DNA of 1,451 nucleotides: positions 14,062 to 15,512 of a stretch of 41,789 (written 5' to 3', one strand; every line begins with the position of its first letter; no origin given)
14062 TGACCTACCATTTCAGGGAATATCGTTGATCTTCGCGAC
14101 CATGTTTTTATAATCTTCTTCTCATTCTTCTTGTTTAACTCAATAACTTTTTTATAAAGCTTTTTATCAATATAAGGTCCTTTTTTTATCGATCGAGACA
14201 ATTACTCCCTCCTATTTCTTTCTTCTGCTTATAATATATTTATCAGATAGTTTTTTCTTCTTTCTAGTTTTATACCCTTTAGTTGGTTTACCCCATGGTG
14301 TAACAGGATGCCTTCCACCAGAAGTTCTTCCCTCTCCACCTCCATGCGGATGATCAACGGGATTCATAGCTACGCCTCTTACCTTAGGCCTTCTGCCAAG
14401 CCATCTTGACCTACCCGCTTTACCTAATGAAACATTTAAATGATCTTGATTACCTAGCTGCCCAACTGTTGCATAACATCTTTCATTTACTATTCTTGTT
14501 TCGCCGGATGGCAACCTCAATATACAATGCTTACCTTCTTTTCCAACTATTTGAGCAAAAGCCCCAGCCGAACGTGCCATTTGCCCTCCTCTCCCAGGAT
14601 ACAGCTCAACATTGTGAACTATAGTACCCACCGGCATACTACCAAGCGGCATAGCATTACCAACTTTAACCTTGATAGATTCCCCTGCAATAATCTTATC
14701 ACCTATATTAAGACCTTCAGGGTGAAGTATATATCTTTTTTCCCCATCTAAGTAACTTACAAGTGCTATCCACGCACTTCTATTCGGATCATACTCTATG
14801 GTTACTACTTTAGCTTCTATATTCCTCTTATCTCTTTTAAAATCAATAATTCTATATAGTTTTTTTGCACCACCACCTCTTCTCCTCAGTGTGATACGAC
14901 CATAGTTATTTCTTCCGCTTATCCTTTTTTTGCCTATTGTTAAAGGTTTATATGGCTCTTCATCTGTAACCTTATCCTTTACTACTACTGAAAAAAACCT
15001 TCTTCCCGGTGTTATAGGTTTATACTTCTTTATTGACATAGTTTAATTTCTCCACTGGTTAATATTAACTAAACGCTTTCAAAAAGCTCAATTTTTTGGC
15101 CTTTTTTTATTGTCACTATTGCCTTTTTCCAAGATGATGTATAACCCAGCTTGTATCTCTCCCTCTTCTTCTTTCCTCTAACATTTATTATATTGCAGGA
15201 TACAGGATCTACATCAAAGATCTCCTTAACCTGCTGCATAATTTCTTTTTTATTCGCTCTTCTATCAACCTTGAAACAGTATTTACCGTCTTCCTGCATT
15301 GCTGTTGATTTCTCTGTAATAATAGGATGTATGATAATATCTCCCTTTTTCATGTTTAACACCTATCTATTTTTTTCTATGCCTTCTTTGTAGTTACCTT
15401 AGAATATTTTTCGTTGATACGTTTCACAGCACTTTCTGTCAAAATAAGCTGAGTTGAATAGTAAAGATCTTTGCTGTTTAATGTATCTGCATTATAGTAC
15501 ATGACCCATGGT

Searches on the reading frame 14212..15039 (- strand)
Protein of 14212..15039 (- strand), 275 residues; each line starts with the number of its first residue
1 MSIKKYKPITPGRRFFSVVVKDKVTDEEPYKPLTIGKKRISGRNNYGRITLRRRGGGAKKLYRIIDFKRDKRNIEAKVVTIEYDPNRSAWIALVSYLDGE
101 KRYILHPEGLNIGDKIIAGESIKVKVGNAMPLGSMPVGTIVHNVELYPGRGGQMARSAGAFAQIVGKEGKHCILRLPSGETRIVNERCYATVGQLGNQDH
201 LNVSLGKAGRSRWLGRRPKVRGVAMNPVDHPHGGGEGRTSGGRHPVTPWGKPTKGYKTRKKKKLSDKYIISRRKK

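Call 8: search_protein_families(library=pfam, proteins=[window:14212-15039:-])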
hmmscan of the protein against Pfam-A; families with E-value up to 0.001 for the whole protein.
window:14212-15039:- (275 aa): 2 families
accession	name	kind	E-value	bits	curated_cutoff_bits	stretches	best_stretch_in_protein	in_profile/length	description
PF03947.24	Ribosomal_L2_C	-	2.3e-58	196.2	33.7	1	125-250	1-126/126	Ribosomal Proteins L2, C-terminal domain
PF00181.30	Ribosomal_L2_N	-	2.1e-36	124.2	23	1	42-117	1-76/77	Ribosomal Proteins L2, RNA binding N-terminal domain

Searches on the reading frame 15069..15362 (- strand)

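Call 8: search_protein_families(library=pfam, proteins=[window:15069-15362:-])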
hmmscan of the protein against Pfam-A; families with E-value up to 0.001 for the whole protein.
window:15069-15362:- (97 aa): 1 family
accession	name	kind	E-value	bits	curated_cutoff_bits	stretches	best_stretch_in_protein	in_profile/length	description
PF00276.25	Ribosomal_L23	-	1.2e-30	106.2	30.8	1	8-92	1-85/86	Ribosomal protein L23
